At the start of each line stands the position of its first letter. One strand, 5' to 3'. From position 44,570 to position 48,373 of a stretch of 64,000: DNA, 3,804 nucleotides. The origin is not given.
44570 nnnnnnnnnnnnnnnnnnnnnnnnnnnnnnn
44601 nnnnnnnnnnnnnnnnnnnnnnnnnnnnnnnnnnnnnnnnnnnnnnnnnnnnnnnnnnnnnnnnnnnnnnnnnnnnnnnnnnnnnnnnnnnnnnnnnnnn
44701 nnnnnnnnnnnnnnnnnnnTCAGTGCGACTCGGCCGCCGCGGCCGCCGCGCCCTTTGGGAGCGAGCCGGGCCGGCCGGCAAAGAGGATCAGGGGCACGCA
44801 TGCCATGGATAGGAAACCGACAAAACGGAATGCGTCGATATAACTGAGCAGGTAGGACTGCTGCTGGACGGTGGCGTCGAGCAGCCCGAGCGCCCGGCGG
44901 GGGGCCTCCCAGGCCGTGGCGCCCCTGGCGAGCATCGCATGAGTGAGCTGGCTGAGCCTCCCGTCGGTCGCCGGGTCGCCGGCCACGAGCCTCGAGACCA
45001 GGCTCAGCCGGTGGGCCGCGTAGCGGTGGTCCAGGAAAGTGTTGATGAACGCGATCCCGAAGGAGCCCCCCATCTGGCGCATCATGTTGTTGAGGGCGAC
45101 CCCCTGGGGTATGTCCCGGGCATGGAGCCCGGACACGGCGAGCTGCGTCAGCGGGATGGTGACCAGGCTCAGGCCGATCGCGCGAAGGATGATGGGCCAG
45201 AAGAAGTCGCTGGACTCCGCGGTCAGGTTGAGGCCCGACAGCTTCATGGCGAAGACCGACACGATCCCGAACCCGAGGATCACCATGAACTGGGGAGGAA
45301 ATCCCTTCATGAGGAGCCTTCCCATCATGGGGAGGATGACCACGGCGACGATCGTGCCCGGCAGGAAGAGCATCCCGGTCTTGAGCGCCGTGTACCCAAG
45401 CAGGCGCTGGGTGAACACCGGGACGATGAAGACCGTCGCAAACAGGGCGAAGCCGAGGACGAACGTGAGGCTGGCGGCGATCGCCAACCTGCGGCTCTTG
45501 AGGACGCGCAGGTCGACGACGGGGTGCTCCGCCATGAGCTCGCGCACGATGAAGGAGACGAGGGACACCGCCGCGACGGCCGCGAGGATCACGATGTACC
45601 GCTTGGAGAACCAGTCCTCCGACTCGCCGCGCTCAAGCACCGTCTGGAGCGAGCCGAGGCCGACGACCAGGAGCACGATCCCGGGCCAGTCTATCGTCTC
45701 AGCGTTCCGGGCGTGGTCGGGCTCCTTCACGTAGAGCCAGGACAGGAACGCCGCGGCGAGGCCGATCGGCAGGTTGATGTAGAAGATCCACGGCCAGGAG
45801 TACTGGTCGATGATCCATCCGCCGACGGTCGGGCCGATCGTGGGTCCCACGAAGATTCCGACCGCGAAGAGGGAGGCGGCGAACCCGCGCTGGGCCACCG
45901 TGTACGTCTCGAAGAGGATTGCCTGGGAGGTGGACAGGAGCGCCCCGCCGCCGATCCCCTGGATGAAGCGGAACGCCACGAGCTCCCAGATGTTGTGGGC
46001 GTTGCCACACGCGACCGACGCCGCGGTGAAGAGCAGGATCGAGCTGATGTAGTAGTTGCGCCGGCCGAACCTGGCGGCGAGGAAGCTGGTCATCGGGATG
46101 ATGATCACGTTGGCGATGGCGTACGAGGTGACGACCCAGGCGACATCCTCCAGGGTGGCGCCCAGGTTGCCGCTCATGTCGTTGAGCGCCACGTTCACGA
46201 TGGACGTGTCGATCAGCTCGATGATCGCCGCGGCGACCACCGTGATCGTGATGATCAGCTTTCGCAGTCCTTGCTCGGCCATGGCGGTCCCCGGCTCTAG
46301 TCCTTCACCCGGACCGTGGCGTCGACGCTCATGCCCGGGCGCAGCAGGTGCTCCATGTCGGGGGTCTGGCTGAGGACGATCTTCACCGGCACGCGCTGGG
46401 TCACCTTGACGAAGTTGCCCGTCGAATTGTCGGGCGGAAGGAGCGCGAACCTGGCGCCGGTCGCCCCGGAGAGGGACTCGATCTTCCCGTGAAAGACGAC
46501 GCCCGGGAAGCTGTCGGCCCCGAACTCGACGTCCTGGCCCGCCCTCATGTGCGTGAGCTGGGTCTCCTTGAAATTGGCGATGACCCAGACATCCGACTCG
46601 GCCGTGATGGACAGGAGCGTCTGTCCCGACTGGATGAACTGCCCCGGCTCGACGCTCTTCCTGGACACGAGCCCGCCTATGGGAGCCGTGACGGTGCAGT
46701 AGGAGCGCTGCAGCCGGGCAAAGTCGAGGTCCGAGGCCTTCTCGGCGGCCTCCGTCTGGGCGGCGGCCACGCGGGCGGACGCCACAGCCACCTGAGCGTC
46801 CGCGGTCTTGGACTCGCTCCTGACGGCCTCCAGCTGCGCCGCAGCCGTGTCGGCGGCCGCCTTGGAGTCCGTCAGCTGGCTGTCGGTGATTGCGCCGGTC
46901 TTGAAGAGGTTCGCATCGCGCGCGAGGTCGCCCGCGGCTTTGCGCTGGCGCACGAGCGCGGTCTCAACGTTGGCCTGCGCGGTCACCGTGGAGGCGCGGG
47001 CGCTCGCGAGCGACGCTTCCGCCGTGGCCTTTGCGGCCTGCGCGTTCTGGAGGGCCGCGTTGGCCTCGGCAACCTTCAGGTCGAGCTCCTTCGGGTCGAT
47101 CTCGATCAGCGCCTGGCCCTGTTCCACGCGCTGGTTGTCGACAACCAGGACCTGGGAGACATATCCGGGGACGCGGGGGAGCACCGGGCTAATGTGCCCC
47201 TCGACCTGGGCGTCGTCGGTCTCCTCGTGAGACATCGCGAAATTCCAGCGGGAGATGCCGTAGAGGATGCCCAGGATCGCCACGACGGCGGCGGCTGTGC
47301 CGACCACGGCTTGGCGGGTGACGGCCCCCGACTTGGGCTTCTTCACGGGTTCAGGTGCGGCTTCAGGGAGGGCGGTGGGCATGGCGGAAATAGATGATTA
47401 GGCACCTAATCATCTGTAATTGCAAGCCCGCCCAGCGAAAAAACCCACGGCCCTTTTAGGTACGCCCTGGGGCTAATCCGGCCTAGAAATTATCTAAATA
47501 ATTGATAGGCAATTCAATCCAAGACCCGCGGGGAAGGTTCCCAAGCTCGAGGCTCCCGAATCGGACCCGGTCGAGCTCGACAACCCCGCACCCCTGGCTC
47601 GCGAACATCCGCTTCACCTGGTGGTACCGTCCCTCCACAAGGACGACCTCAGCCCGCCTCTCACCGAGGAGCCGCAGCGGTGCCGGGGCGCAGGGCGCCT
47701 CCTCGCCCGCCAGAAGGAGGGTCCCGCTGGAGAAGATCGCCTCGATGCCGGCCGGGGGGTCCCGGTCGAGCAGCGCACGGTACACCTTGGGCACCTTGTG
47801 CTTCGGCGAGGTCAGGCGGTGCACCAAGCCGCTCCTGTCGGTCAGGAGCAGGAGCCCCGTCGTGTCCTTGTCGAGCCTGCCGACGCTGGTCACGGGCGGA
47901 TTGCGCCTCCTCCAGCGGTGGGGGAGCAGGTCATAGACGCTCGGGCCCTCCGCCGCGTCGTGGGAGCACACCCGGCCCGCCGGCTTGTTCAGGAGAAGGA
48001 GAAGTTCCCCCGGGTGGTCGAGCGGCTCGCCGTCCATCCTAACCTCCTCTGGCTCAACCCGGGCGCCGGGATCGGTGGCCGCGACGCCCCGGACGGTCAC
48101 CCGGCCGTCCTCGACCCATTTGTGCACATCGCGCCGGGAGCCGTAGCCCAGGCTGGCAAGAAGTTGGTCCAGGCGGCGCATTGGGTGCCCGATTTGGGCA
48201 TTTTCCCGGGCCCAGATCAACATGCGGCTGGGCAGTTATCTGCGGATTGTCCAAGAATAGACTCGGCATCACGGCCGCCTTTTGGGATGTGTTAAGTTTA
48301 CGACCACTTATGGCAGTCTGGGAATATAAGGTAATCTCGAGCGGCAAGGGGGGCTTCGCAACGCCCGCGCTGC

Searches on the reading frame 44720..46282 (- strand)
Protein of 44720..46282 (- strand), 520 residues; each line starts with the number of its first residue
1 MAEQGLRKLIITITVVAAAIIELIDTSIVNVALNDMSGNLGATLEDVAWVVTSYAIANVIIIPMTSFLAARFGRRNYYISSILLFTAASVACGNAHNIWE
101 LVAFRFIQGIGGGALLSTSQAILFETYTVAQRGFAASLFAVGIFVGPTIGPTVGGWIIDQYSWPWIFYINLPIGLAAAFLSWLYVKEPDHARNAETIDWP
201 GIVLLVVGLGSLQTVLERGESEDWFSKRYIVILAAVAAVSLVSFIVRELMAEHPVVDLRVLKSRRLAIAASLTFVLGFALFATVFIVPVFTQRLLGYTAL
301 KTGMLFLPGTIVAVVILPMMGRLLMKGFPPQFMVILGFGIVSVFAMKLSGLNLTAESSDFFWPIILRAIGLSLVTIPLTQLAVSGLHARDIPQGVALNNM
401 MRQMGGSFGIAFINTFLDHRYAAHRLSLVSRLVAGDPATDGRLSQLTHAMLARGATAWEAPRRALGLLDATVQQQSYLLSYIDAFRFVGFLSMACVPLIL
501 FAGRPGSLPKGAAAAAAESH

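Call 57: search_protein_families(library=pfam, proteins=[window:44720-46282:-], max_evalue=0.001)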
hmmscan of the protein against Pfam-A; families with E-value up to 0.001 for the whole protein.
window:44720-46282:- (520 aa): 2 families
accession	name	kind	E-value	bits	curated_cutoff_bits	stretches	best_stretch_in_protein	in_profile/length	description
PF07690.21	MFS_1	-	1.1e-55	189.4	33.4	1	17-409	3-346/347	Major Facilitator Superfamily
PF00083.30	Sugar_tr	-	1.1e-10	41.5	22.3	1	39-182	40-189/452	Sugar (and other) transporter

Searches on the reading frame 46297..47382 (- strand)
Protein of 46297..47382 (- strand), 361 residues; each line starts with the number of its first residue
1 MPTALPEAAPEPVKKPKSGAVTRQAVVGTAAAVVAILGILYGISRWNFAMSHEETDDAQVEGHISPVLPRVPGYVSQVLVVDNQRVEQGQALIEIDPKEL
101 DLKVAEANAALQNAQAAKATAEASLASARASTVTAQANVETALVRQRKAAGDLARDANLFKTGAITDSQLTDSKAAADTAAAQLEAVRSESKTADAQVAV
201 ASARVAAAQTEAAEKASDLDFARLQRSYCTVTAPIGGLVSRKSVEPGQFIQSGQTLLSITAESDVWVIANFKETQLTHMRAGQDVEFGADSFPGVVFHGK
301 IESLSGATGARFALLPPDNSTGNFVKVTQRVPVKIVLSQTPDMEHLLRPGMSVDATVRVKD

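Call 57: search_protein_families(library=pfam, proteins=[window:46297-47382:-], max_evalue=0.001)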
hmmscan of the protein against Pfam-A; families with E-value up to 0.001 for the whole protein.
window:46297-47382:- (361 aa): 4 families
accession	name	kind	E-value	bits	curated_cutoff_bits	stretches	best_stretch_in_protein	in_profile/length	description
PF16576.10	HlyD_D23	-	1.2e-23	83.9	30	1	184-304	64-184/214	Barrel-sandwich domain of CusB or HlyD membrane-fusion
PF13437.12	HlyD_3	-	1.4e-17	64.8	22.2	1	230-310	1-82/106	HlyD family secretion protein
PF00529.27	CusB_dom_1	-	2.3e-15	57.1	26.5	1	147-359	12-89/89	Cation efflux system protein CusB domain 1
PF13533.13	Biotin_lipoyl_2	-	8.3e-12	45.1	29.8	1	69-96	5-32/32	Biotin-lipoyl like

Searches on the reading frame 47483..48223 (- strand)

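Call 57: search_protein_families(library=pfam, proteins=[window:47483-48223:-], max_evalue=0.001)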
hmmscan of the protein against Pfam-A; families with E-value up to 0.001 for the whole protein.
window:47483-48223:- (246 aa): 2 families
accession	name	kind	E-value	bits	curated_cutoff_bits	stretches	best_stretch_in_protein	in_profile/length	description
PF00849.27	PseudoU_synth_2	-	7.9e-18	65.6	26.8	1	75-209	2-152/152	RNA pseudouridylate synthase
PF01479.30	S4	-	1.4e-09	38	22.8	1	16-61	1-47/48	S4 domain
